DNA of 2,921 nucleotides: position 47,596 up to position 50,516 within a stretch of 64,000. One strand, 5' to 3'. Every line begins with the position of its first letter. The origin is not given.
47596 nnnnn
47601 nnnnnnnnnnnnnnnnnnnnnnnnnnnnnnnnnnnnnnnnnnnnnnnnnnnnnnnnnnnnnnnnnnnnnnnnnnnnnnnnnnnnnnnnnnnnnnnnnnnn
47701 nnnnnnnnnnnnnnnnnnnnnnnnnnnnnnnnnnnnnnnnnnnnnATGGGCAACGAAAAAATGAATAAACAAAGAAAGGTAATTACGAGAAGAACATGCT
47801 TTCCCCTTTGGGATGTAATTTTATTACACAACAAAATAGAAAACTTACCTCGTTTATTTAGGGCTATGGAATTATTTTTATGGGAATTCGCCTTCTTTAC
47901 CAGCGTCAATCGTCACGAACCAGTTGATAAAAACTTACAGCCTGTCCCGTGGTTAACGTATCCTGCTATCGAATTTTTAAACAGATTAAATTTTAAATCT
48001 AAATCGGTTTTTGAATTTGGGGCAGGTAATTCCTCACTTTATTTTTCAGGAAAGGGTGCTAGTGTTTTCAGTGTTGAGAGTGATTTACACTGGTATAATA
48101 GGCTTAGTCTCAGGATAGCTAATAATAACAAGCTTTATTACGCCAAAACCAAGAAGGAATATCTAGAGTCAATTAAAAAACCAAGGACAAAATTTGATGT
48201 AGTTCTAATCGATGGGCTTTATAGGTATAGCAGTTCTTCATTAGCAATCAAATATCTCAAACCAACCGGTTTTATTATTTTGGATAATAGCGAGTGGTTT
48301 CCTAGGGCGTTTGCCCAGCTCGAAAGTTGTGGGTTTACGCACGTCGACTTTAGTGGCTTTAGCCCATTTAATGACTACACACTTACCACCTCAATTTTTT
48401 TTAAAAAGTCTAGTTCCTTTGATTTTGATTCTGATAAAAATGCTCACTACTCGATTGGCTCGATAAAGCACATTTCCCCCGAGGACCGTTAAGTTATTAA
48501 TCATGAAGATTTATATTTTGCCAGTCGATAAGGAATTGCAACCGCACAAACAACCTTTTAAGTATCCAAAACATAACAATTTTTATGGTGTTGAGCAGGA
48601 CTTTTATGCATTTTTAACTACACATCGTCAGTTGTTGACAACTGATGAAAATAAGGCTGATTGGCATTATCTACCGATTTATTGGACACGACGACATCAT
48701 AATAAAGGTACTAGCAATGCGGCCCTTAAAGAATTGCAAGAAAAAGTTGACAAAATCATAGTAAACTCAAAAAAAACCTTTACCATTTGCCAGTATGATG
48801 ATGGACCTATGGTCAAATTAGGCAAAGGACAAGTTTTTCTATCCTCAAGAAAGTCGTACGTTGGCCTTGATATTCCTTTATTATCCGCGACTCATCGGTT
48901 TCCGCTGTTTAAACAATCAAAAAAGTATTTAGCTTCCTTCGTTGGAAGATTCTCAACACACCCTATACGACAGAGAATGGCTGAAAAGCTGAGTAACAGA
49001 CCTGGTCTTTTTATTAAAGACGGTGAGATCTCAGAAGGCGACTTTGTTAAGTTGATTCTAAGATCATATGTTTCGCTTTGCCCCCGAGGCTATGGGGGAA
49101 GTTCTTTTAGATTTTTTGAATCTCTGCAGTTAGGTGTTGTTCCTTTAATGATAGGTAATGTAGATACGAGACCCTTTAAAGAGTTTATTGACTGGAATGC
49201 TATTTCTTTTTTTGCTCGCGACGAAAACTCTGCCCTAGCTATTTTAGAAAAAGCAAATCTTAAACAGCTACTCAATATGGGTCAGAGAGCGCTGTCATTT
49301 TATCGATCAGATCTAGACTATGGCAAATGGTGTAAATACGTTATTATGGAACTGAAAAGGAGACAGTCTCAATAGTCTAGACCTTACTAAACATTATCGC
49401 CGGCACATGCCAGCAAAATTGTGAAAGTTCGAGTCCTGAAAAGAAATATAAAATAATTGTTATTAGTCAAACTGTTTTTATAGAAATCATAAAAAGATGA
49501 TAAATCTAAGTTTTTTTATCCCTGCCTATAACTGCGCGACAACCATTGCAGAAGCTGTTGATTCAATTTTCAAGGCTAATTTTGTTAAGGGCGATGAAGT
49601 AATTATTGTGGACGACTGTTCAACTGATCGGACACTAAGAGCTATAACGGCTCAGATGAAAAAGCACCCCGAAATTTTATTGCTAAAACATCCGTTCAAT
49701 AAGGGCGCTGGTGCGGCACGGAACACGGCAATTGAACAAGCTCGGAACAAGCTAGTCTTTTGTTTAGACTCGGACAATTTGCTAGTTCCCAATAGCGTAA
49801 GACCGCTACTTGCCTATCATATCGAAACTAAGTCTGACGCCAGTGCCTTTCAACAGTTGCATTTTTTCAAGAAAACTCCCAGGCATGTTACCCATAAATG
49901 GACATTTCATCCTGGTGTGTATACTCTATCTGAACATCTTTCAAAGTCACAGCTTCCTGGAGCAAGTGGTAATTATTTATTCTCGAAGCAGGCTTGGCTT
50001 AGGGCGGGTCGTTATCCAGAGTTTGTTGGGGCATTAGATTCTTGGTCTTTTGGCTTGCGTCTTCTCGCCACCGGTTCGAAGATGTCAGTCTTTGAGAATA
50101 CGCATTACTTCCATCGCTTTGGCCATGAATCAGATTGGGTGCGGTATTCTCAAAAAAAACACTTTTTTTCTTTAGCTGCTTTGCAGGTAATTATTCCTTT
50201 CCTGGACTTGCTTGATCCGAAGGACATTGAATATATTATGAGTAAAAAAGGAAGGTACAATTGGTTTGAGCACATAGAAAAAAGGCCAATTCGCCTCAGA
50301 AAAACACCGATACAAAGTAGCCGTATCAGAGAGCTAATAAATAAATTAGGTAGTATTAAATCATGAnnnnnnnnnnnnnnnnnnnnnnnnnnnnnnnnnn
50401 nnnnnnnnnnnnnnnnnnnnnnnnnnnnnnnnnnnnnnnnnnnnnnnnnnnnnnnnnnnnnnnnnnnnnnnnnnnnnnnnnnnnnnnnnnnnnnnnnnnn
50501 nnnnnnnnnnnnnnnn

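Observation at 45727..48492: ABC exporter with extended ATPase next to methyltransferases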

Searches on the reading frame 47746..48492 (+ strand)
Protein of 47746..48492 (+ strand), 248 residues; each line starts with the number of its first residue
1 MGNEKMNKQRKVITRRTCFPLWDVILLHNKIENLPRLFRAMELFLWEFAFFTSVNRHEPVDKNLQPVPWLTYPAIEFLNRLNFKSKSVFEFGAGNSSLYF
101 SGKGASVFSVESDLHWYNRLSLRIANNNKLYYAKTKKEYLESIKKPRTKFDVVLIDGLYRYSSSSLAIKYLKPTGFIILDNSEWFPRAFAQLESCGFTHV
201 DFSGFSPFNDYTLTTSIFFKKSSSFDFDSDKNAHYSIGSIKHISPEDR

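Call 3: search_protein_families(library=pfam, proteins=[window:47746-48492:+], max_evalue=0.01)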
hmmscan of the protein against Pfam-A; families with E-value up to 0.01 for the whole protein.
window:47746-48492:+ (248 aa): 0 families

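Call 16: list_cluster_members(proteins=[P0001, window:47746-48489:+, window:45727-46545:+])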
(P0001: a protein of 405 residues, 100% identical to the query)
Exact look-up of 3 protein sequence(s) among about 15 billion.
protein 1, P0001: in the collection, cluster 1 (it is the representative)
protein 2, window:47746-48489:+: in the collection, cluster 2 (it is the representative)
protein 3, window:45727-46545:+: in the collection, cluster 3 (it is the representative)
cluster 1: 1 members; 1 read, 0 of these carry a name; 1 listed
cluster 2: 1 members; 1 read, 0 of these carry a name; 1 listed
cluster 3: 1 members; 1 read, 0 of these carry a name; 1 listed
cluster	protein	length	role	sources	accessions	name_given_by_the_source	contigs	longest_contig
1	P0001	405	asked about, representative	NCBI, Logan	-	-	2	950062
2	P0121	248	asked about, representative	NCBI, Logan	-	-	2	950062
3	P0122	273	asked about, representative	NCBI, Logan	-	-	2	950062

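Call 17: search_protein_families(library=ncbifam, proteins=[window:47746-48492:+], max_evalue=0.01)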
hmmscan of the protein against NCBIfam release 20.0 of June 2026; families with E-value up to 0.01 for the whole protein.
window:47746-48492:+ (248 aa): 0 families

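Call 19: find_homologous_proteins(query=window:47746-48489:+, max_evalue=0.001)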
Query window:47746-48489:+ (248 aa): 128 proteins with E <= 0.001 among 334 candidates; the best 120 are listed.
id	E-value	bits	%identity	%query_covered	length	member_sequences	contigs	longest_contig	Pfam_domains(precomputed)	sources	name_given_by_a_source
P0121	6.6e-165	565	100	100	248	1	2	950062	-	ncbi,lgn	-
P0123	5.4e-83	296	59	91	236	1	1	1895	-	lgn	-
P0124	3.6e-48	182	45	81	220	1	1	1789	-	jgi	jgi:hypothetical protein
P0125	4.0e-48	182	43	79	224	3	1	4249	-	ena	-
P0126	3.4e-46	176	42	79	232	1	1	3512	-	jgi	jgi:hypothetical protein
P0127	6.7e-46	175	43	79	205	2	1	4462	-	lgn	-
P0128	6.9e-46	175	40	79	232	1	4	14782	PF13578.13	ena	-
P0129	9.8e-46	174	42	84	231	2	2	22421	-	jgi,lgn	-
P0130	1.4e-45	174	42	79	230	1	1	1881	PF13578.13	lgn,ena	-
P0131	2.5e-45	173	43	70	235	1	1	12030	-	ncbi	-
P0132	3.2e-45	173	41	88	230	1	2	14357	-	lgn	-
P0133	6.8e-45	172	44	77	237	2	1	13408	-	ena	-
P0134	9.9e-45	171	39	88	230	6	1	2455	-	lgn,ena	-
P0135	1.6e-44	170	43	75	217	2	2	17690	-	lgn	-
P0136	4.1e-44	169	38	87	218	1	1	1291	-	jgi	jgi:hypothetical protein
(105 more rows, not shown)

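Call 22: search_solved_structures(query=A2, max_evalue=1, show_alignments=2)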
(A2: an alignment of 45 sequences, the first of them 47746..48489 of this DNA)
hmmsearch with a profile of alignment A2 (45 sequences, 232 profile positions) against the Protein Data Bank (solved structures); distinct sequences matched with E-value up to 1: 20.
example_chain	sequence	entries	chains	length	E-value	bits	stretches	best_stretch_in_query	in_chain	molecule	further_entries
3cvo_A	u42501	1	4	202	1.4e-07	34.1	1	70-112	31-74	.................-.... protein of unknown function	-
8k1f_A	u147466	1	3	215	0.002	20.6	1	46-166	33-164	tRNA 5-hydroxyuridine methyltransferase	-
1yub_A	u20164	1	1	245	0.019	17.3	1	63-120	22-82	RRNA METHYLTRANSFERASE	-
1vbf_A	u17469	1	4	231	0.06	15.7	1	63-164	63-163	231aa long hypothetical protein-L-isoaspartate O-methyltransferase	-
3cbg_A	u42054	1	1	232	0.06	15.7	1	133-175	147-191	O-methyltransferase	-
5lhm_A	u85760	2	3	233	0.098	15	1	111-173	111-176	Putative O-methyltransferase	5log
5zw3_A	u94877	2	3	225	0.15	14.4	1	71-166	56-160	Putative O-methyltransferase YrrM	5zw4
8r8o_A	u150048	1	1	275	0.18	14.2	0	98-160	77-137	HalluTIM3-1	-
3r3h_A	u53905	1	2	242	0.19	14.1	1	90-172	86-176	O-methyltransferase, SAM-dependent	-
2l69_A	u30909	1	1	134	0.45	12.8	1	108-170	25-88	Rossmann 2x3 fold protein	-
8qby_t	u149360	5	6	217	0.47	12.8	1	77-163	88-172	Protein-L-isoaspartate O-methyltransferase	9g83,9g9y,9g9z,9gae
2hte_A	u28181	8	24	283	0.54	12.6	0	94-144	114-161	Spermidine synthase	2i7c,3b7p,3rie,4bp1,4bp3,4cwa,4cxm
2pwp_A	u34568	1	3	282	0.55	12.5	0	94-144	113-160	Spermidine synthase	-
4uoe_A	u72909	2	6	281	0.55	12.5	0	94-144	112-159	SPERMIDINE SYNTHASE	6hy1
4pca_A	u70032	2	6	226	0.59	12.4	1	92-167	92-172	O-methyltransferase family protein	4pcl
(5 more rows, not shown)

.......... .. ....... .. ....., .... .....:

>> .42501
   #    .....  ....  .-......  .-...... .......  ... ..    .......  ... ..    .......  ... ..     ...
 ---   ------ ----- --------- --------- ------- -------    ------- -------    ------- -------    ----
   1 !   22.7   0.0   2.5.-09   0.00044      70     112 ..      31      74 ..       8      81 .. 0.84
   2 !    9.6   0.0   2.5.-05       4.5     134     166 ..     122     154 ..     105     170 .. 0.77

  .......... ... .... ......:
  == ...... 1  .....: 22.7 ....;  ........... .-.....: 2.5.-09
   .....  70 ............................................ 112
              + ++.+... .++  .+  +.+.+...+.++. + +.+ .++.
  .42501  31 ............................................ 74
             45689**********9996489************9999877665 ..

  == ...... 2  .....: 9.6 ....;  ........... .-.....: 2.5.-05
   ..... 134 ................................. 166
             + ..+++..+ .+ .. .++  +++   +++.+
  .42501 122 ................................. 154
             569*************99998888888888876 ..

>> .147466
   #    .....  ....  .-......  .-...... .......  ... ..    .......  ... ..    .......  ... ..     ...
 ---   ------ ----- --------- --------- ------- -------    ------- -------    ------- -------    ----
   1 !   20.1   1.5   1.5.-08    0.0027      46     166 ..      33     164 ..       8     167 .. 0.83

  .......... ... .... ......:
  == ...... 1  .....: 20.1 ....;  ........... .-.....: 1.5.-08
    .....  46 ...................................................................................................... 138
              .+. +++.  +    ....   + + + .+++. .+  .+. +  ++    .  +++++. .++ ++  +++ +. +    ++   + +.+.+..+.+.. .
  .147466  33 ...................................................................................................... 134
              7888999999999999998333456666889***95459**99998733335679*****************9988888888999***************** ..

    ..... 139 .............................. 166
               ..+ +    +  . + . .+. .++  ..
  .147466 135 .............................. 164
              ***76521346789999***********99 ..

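Call 24: find_related_loci(query=A2, collection=genome_contigs, flank=10000)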
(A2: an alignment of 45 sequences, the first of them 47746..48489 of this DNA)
Query A2 (248 aa) in genome_contigs; peptide patterns used: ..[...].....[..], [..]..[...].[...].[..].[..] (x = any residue, [..] = any of these).
599 stretches matched a pattern (row limit reached: there are more); 589 encode a relative of the query (tblastn E <= 1e-3); the best 80 are kept; 80 distinct loci.
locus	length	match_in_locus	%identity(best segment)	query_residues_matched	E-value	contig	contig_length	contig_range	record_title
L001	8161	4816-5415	38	39-239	7e-51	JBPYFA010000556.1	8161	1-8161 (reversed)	MAG: Vicinamibacterales bacterium isolate Bin.028.fastaField_pasture_P2 k127_7028826, whole genome shotgun sequence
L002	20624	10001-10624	38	32-241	6e-50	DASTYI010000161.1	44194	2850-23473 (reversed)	MAG TPA_asm: Iamia sp. isolate SMAG_U2437 k141_976919, whole genome shotgun sequence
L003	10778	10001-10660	39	22-244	2e-49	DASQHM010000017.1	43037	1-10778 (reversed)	MAG TPA_asm: Candidatus Cybelea sp. isolate SMAG_U11833 k141_135172, whole genome shotgun sequence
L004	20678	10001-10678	40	21-244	2e-49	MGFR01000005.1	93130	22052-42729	MAG: Candidatus Woesebacteria bacterium RBG_13_46_13 RBG_13_scaffold_25, whole genome shotgun sequence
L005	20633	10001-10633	39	33-242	1e-49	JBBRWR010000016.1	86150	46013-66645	MAG: Opitutales bacterium isolate La4_metabat2.052 La4_metabat2.052_K_2219864_L_86150_cov_22.9040, whole genome shotgun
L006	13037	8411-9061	37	19-248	3e-49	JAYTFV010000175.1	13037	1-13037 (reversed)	MAG: Planctomycetota bacterium isolate GFS_2216 GFS_2216_174, whole genome shotgun sequence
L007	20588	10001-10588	40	48-242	2e-48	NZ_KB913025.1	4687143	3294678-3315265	Methylovulum miyakonense HT12 MetmiDRAFT_scaffold1.1, whole genome shotgun sequence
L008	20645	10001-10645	37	33-246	5e-48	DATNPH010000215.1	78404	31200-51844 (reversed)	MAG TPA_asm: Coleofasciculaceae cyanobacterium isolate SMAG_U16476 k141_256503, whole genome shotgun sequence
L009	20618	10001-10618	35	24-240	6e-48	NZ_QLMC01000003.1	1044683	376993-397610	Larkinella arboricola strain DSM 21851 LX87DRAFT_scaffold00003.3, whole genome shotgun sequence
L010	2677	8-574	42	53-246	4e-48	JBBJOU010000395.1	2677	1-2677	MAG: Acidimicrobiales bacterium isolate RDP_SRG_05 NODE_35565_length_2677_cov_10.626621, whole genome shotgun sequence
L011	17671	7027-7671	36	33-246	2e-47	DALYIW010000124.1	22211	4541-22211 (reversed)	MAG TPA_asm: Coleofasciculaceae cyanobacterium CTOTU46601 NODE_137_length_22211_cov_3.534708, whole genome shotgun seque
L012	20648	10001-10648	39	26-242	1e-46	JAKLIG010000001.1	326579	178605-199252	MAG: Patescibacteria group bacterium isolate RA.bin81 RA.bin81_1, whole genome shotgun sequence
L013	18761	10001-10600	39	47-247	2e-46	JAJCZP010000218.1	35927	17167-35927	MAG: Deltaproteobacteria bacterium isolate OFTM125 OFTM125_217, whole genome shotgun sequence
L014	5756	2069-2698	40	34-239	3e-46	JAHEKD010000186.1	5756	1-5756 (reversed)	MAG: Gammaproteobacteria bacterium isolate Ww575 NODE_57733_length_5756_cov_2.224667, whole genome shotgun sequence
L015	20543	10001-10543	44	47-227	4e-46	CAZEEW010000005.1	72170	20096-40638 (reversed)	MAG TPA_asm: uncultured Gammaproteobacteria bacterium isolate SRP093185_co1_62 genome assembly, contig: NODE_131_length_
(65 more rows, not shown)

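Call 25: search_protein_families(library=pfam, alignment_id=A2, max_evalue=1)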
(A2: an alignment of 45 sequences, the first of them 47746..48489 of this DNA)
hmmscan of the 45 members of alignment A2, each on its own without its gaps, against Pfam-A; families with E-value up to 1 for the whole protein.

A. member 1, window:47746-48489:+ (248 aa): 1 family
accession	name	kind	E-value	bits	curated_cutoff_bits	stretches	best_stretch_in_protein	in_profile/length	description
PF13578.12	Methyltransf_24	-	0.15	13.4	26.3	1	106-181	25-104/105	Methyltransferase domain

B. families by the number of members that match (of 45 scanned): 28 families (the first 25 are shown)
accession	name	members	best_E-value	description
PF13578.12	Methyltransf_24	40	6.9e-08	Methyltransferase domain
PF03602.21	Cons_hypoth95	10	9.2e-05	Conserved hypothetical protein 95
PF01596.23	Methyltransf_3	7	0.00078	O-methyltransferase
PF08241.18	Methyltransf_11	6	0.0019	Methyltransferase domain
PF00398.26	RrnaAD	5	0.034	Ribosomal RNA adenine dimethylase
PF13649.12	Methyltransf_25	4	0.0033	Methyltransferase domain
PF12682.12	Flavodoxin_4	3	0.017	Flavodoxin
PF03266.21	NTPase_1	2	0.021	NTPase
PF13847.12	Methyltransf_31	2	0.021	Methyltransferase domain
PF08003.17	Methyltransf_9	2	0.035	Protein of unknown function (DUF1698)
PF02475.24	TRM5-TYW2_MTfase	1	0.028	TRM5/TYW2 methyltransferase domain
PF19319.4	DUF5919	1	0.029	Domain of unknown function (DUF5919)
PF08862.16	DUF1829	1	0.058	Domain of unknown function DUF1829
PF03848.20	TehB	1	0.073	Tellurite resistance protein TehB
PF09242.17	FCSD-flav_bind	1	0.078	Flavocytochrome c sulphide dehydrogenase, flavin-binding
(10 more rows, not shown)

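Call 51: predict_structure(alignment_id=A2)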
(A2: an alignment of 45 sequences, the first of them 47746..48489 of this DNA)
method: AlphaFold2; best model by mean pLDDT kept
length: 248 residues; sequences in the alignment: 45
mean_pLDDT: 91.6   pTM: 0.85
mean pLDDT of the five models: 91.6, 91.3, 91.1, 91.0, 90.1
residues with pLDDT >= 90: 200; 70-90: 25; 50-70: 20; < 50: 3
segments of 3 or more residues with pLDDT < 50: 1-3
pLDDT, mean of each block of 10 residues (from residue 1): 51 56 74 92 96 97 97 97 97 98 98 98 98 98 98 98 98 98 98 98 96 98 89 82 87
secondary structure, 60 per line:
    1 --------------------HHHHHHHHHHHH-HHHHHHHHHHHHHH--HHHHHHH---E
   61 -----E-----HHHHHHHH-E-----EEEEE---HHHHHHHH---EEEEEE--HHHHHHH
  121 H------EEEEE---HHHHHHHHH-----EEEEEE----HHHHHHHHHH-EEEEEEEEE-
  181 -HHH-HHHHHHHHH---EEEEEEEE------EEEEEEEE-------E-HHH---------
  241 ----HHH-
elements in order: H21-32 H34-47 H50-56 H72-79 E87-91 H95-102 E106-111 H114-121 E128-132 H136-144 E150-155 H160-169 E171-179 H186-194 E198-205 E212-219

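Call 55: fold_search(model_id=the predicted structure, library=pdb)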
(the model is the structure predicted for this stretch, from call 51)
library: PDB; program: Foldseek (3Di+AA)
matches with E <= 10: 1673; with E <= 0.001: 408
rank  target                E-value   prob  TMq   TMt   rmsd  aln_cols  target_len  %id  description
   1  5p9b                  8.1e-07  1.00  0.51  0.57   6.5       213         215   14  rat catechol O-methyltransferase in complex with N-[2-[[5-(4-fluorophenyl)-2,3-dihydroxybenzoyl]amino]ethyl]-6-hydroxypy (released 2017-08-30)
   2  5k0g_B                9.8e-07  1.00  0.43  0.48   5.8       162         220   17  Crystal Structure of COMT in complex with 4-[5-[1-(4-methoxyphenyl)ethyl]-1H-pyrazol-3-yl]-1,3-dimethylpyrazole (released 2016-09-07)
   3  3pla_E                1.0e-06  1.00  0.45  0.49   4.4       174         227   17  Crystal structure of a catalytically active substrate-bound box C/D RNP from Sulfolobus solfataricus (released 2011-01-26)
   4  3e05_D                1.3e-06  1.00  0.45  0.57   6.1       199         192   16  CRYSTAL STRUCTURE OF Precorrin-6y C5,15-methyltransferase FROM Geobacter metallireducens GS-15 (released 2008-08-12)
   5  5ufm_B                1.4e-06  1.00  0.43  0.47   8.7       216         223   15  Crystal structure of Burkholderia thailandensis 1,6-didemethyltoxoflavin-N1-methyltransferase with bound 1,6-didemethy (released 2017-12-13)
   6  1inl_A                1.5e-06  1.00  0.48  0.42   6.3       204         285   19  Crystal Structure of Spermidine Synthase from Thermotoga Maritima (released 2001-11-21)
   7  3bwm                  1.6e-06  1.00  0.47  0.54   3.6       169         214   16  Crystal Structure of Human Catechol O-Methyltransferase with bound SAM and DNC (released 2008-06-03)
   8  5k09_A                2.4e-06  1.00  0.44  0.50   5.4       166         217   17  Crystal Structure of COMT in complex with a thiazole ligand (released 2016-09-07)
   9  5k09_C                2.8e-06  1.00  0.43  0.49   4.7       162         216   17  Crystal Structure of COMT in complex with a thiazole ligand (released 2016-09-07)
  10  5e71                  3.4e-06  1.00  0.41  0.32   4.0       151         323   18  Crystal structure of the archaeal tRNA m2G/m22G10 methyltransferase (aTrm11) from Thermococcus kodakarensis (released 2016-07-06)
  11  3bwy                  3.9e-06  1.00  0.45  0.52   4.2       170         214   15  Crystal Structure of Human 108M Catechol O-methyltransferase bound with S-adenosylmethionine and inhibitor dinitrocatech (released 2008-06-03)
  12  5k0f_A                4.2e-06  1.00  0.46  0.51   5.4       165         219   16  Crystal Structure of COMT in complex with 5-[5-[1-(4-methoxyphenyl)ethyl]-1H-pyrazol-3-yl]-2,4-dimethyl-1,3-thiazole (released 2016-09-07)
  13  3e05_E                4.4e-06  1.00  0.45  0.56   6.2       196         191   16  CRYSTAL STRUCTURE OF Precorrin-6y C5,15-methyltransferase FROM Geobacter metallireducens GS-15 (released 2008-08-12)
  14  3ntv_A                4.7e-06  1.00  0.48  0.55   4.4       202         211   17  Crystal structure of a putative caffeoyl-CoA O-methyltransferase from Staphylococcus aureus (released 2011-07-06)
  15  7xjb_A                5.3e-06  1.00  0.48  0.55   3.5       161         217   17  Rat-COMT, opicapone,SAM and Mg bond (released 2023-05-31)
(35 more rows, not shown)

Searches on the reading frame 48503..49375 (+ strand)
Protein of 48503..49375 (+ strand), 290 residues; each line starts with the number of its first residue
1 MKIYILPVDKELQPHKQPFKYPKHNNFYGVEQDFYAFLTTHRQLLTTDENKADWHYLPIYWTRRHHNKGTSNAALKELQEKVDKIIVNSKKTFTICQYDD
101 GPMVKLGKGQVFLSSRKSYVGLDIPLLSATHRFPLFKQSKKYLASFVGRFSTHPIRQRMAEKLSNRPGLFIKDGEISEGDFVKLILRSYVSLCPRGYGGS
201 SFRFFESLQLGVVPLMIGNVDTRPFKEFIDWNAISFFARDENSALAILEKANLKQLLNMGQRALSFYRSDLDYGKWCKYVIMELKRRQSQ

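Call 3: search_protein_families(library=pfam, proteins=[window:48503-49375:+], max_evalue=0.01)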
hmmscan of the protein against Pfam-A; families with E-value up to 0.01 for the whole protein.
window:48503-49375:+ (290 aa): 2 families
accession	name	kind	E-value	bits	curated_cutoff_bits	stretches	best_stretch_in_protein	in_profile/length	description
PF03016.20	Exostosin_GT47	-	4.8e-20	72.5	33.4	2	137-242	169-282/293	Exostosin GT47 domain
PF24785.1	RXYLT1_C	-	0.00052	19.9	27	1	166-217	55-106/187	RXYLT1 C-terminal domain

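Call 17: search_protein_families(library=ncbifam, proteins=[window:48503-49375:+], max_evalue=0.01)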
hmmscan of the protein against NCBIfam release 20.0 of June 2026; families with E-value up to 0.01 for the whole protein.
window:48503-49375:+ (290 aa): 0 families

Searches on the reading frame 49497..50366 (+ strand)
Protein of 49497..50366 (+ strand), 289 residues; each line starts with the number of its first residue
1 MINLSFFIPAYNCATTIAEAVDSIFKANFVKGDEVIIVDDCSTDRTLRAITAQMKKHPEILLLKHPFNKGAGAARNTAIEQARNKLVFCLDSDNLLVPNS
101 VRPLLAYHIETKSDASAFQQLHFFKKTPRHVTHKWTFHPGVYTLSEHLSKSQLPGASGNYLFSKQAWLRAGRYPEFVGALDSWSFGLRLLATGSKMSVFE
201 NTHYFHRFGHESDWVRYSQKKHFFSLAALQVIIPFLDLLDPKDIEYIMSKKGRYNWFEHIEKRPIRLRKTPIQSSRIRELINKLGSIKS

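Call 3: search_protein_families(library=pfam, proteins=[window:49497-50366:+], max_evalue=0.01)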
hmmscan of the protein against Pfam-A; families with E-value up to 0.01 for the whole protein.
window:49497-50366:+ (289 aa): 5 families
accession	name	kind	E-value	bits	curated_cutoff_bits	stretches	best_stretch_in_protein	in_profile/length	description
PF00535.33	Glycos_transf_2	-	5.8e-29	101.6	23.3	1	5-156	1-152/168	Glycosyl transferase family 2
PF13641.12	Glyco_tranf_2_3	-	2.7e-08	34.5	27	1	4-198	3-203/230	Glycosyltransferase like family 2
PF10111.15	Glyco_tranf_2_2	-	2.5e-07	30.9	27.3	1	7-196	3-206/276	Glycosyltransferase like family 2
PF13632.12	Glyco_trans_2_3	-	0.00041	20.6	27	1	87-211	2-127/198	Glycosyl transferase family group 2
PF13704.12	Glyco_tranf_2_4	-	0.0062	17.4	27.5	0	33-99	20-87/98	Glycosyl transferase family 2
